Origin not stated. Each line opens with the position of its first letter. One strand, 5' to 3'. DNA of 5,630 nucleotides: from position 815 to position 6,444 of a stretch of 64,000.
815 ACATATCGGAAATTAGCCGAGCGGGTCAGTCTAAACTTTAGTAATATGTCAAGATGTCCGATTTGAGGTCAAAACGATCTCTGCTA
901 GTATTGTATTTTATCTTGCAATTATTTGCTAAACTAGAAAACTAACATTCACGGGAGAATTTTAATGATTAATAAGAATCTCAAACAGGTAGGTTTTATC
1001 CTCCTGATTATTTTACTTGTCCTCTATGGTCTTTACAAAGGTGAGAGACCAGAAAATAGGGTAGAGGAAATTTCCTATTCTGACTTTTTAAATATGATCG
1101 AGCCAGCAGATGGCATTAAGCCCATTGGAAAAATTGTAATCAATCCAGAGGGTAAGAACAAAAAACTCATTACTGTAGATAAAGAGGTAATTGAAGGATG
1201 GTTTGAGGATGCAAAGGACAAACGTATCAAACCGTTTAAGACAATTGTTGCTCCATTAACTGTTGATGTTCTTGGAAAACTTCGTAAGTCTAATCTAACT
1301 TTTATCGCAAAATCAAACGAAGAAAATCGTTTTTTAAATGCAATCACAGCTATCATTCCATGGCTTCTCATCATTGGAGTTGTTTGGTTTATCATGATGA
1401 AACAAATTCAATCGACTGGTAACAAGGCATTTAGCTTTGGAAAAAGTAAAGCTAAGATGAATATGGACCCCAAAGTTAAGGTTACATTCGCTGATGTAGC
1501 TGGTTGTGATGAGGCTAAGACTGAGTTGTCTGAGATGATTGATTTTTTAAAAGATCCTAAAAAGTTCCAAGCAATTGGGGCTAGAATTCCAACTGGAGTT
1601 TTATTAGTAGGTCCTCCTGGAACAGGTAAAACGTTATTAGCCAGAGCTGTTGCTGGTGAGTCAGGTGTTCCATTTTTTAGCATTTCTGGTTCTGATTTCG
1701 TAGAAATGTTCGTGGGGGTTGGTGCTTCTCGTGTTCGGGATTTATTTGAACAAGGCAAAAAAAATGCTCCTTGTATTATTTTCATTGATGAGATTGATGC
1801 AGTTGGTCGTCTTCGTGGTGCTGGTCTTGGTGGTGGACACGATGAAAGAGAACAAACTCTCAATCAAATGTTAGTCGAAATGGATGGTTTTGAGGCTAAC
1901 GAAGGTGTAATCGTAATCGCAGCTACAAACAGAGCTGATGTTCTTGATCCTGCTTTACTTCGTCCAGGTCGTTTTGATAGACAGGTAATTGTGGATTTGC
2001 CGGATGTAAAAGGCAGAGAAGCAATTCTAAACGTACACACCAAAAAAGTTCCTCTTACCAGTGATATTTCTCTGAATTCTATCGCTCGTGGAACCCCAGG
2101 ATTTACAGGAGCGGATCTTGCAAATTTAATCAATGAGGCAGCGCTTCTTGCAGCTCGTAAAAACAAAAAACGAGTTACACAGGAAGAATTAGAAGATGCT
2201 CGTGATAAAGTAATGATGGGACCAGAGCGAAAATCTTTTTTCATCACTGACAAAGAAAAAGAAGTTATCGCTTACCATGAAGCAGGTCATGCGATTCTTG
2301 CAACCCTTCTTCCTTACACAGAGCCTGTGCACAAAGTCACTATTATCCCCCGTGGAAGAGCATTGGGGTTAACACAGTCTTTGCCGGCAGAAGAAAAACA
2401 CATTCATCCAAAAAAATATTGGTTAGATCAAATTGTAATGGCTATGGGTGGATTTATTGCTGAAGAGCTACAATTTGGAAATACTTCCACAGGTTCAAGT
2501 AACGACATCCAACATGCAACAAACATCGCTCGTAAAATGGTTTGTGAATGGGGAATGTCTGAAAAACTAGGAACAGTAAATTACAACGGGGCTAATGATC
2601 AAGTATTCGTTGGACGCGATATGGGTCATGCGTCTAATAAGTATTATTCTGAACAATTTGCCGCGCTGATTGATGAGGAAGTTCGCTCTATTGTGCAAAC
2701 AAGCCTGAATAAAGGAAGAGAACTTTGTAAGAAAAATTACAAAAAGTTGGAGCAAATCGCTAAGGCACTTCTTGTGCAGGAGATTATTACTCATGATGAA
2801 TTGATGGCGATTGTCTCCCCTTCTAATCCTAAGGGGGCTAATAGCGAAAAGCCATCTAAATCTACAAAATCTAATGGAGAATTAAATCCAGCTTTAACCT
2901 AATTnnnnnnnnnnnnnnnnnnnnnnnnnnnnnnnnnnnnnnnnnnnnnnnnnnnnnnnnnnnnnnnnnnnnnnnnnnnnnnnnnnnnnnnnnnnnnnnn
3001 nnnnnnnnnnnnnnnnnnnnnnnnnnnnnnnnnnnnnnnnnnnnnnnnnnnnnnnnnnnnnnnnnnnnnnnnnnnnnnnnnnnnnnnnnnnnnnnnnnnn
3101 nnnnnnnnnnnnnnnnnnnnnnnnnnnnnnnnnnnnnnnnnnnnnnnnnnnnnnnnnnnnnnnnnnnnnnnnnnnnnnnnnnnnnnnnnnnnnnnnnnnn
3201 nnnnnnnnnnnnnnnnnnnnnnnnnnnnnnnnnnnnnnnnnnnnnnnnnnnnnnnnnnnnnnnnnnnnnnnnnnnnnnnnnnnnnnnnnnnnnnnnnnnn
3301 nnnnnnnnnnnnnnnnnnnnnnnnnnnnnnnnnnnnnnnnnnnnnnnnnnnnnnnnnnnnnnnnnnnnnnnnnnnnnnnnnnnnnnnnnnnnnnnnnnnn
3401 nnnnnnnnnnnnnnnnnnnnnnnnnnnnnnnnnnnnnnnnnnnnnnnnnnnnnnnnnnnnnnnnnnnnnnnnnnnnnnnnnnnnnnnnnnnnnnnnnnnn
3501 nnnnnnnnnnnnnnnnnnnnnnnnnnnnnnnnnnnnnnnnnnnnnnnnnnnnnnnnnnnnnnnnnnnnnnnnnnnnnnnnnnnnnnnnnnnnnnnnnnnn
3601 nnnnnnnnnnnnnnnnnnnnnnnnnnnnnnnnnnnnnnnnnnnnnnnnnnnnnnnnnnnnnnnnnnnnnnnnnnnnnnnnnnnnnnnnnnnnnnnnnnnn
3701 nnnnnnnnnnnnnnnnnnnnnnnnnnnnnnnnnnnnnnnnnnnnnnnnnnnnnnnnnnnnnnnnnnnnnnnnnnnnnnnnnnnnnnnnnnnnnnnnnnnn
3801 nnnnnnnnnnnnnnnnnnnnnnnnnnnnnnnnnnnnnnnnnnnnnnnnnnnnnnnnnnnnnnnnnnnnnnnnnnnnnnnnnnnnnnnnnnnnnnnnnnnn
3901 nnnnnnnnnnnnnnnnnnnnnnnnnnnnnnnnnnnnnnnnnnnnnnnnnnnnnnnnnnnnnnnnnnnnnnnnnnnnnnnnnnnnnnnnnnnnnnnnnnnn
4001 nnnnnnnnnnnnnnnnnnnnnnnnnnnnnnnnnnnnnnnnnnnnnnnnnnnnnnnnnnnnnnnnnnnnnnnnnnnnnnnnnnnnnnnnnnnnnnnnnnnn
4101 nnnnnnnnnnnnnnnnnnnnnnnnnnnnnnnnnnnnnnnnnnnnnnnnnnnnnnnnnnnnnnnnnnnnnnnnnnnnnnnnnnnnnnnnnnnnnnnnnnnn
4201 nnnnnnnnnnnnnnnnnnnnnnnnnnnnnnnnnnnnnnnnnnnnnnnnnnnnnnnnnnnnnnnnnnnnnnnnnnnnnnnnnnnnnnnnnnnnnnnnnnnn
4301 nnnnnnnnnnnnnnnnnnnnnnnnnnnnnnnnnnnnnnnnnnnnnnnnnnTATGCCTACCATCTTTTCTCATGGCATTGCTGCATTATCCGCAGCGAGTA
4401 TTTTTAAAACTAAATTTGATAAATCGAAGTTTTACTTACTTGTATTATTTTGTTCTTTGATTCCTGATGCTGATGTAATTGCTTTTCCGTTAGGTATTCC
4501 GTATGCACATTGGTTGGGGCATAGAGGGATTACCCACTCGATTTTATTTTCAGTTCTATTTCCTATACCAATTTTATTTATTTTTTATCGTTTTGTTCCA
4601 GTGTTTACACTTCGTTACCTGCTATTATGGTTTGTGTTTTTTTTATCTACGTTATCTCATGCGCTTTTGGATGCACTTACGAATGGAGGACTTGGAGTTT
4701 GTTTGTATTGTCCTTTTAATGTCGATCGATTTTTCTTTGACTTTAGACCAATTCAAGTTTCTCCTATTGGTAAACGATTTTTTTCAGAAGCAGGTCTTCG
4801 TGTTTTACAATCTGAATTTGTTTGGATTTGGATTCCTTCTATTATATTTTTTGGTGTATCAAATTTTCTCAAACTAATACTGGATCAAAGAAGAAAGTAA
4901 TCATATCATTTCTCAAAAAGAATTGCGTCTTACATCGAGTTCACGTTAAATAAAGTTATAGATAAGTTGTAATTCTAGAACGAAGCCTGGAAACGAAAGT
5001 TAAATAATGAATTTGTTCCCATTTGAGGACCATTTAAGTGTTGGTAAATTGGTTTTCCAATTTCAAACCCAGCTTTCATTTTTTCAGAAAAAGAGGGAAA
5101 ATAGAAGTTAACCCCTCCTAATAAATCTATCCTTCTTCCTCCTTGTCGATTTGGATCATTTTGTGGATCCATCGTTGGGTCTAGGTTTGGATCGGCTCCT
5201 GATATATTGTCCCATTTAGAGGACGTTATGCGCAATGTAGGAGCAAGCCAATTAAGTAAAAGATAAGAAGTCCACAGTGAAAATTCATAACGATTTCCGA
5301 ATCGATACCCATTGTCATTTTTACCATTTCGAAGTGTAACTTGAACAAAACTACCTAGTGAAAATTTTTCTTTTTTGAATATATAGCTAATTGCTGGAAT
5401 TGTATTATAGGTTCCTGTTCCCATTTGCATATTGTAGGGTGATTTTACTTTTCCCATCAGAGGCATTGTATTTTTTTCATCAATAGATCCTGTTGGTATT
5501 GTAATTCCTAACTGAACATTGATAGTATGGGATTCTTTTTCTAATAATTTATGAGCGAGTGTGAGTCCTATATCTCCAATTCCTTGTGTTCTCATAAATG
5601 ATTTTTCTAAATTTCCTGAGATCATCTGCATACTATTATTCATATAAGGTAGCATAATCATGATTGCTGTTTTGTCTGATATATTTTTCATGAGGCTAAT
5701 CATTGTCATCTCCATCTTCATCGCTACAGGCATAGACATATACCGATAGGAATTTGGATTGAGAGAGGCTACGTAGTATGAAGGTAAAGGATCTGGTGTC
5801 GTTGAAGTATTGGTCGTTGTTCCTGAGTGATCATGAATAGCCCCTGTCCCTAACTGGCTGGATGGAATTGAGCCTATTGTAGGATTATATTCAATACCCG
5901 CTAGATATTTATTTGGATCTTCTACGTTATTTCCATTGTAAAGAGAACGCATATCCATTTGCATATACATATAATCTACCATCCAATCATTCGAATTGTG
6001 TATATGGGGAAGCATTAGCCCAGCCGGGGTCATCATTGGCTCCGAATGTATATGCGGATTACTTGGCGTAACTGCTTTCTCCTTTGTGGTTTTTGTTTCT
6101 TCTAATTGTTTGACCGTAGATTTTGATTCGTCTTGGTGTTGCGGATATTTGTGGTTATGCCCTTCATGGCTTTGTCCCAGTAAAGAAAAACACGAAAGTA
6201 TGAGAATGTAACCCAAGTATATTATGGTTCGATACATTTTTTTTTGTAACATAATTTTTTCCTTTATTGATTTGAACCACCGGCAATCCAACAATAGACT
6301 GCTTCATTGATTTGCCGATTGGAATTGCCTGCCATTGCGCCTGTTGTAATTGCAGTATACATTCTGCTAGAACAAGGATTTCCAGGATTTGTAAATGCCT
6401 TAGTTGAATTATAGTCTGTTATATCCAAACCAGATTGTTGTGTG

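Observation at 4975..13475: Two tandem operons built on one plan: small Cys/His protein, conserved operator, exported metalloprotein genes, outer-membrane barrel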

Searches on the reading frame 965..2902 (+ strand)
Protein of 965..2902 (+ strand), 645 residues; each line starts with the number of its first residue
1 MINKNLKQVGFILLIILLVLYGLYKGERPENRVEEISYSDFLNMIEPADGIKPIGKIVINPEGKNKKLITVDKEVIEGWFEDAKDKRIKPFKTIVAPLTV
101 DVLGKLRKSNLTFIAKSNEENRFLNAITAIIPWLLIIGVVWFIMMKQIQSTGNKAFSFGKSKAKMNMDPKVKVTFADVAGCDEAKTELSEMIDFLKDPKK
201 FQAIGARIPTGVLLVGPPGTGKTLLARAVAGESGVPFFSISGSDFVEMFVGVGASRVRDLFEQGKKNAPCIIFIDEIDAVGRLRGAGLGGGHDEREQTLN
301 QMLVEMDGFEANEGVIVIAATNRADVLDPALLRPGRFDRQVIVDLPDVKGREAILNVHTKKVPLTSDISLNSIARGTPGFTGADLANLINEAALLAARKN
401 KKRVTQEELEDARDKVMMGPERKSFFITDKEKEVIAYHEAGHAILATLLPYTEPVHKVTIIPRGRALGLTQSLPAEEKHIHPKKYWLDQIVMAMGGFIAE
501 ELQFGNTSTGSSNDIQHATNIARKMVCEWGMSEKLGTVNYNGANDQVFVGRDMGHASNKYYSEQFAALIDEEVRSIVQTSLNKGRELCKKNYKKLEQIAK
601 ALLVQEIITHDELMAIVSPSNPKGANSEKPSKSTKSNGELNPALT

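Call 90: search_protein_families(library=pfam, proteins=[window:965-2902:+], max_evalue=0.0001)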
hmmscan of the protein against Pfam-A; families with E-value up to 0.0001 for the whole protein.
window:965-2902:+ (645 aa): 6 families
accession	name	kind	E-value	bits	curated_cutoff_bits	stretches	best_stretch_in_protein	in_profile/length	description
PF01434.24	Peptidase_M41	-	3.1e-66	223.3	29.9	1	427-616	3-191/191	Peptidase family M41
PF00004.35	AAA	-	4.1e-47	160.3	21.2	1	212-344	1-130/131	ATPase family associated with various cellular activities (AAA)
PF17862.7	AAA_lid_3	-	1.2e-14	54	27.2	1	367-410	1-44/45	AAA+ lid domain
PF07728.20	AAA_5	-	3.5e-06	27.5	22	1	211-333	1-137/139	AAA domain (dynein-related subfamily)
PF06480.20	FtsH_ext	-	2.6e-05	24.8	25.5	1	12-78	4-61/103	FtsH Extracellular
PF13191.12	AAA_16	-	9.9e-05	23.3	32.6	0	204-230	19-45/167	AAA ATPase domain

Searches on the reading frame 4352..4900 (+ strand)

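Call 90: search_protein_families(library=pfam, proteins=[window:4352-4900:+], max_evalue=0.0001)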
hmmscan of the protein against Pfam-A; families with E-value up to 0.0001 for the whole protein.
window:4352-4900:+ (182 aa): 1 family
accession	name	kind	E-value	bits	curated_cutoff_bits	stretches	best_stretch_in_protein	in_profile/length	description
PF04307.19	YdjM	-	9.7e-24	84.2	29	1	3-170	3-169/176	YdjM inner membrane protein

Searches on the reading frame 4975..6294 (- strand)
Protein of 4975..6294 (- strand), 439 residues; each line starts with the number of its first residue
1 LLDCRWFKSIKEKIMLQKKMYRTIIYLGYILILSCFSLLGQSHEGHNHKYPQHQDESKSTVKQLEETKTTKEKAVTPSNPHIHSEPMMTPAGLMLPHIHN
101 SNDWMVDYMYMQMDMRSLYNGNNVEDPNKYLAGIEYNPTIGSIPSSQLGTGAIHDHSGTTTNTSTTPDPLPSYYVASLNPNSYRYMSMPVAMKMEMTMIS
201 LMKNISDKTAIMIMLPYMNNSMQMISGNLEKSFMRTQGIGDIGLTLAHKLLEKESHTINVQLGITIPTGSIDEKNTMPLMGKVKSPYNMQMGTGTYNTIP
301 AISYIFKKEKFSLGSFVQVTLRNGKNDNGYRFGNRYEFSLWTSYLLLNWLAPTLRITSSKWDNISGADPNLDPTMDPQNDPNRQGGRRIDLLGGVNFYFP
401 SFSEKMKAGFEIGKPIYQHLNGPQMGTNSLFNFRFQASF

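Call 3: search_protein_families(library=pfam, proteins=[window:4975-6294:-], max_evalue=0.1)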
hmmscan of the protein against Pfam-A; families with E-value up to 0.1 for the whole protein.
window:4975-6294:- (439 aa): 1 family
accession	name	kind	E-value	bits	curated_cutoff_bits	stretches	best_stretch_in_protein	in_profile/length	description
PF13557.12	Phenol_MetA_deg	-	5.5e-06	27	22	1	213-346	44-168/242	Putative MetA-pathway of phenol degradation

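Call 4: search_protein_families(library=ncbifam, proteins=[window:4975-6294:-], max_evalue=0.1)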
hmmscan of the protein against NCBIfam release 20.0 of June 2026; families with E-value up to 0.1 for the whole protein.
window:4975-6294:- (439 aa): 0 families

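Call 109: search_solved_structures(query=A6, max_evalue=10)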
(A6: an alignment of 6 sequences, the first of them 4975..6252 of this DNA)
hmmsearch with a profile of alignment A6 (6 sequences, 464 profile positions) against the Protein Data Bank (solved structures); distinct sequences matched with E-value up to 10: 7.
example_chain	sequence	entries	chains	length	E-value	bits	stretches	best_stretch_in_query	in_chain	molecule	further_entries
8rjc_9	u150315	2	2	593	0.037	16.1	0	16-59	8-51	Calnexin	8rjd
4cek_A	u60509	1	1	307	0.21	13.7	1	33-146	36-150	REGULATOR OF NONSENSE TRANSCRIPTS 2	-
7jro_g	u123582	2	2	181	1.2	11.2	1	30-135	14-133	cytochrome c oxidase subunit 6b-1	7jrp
2mgx_A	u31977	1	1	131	1.6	10.8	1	104-167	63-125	Steroid receptor RNA activator 1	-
5nf8_A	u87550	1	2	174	2.9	9.9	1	9-110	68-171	Respiratory supercomplex factor 1, mitochondrial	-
7okx_M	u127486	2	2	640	7.3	8.6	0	58-147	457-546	RNA polymerase II elongation factor ELL2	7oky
31mr_A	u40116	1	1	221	8.9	8.3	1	27-131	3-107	Cell envelope proteinase A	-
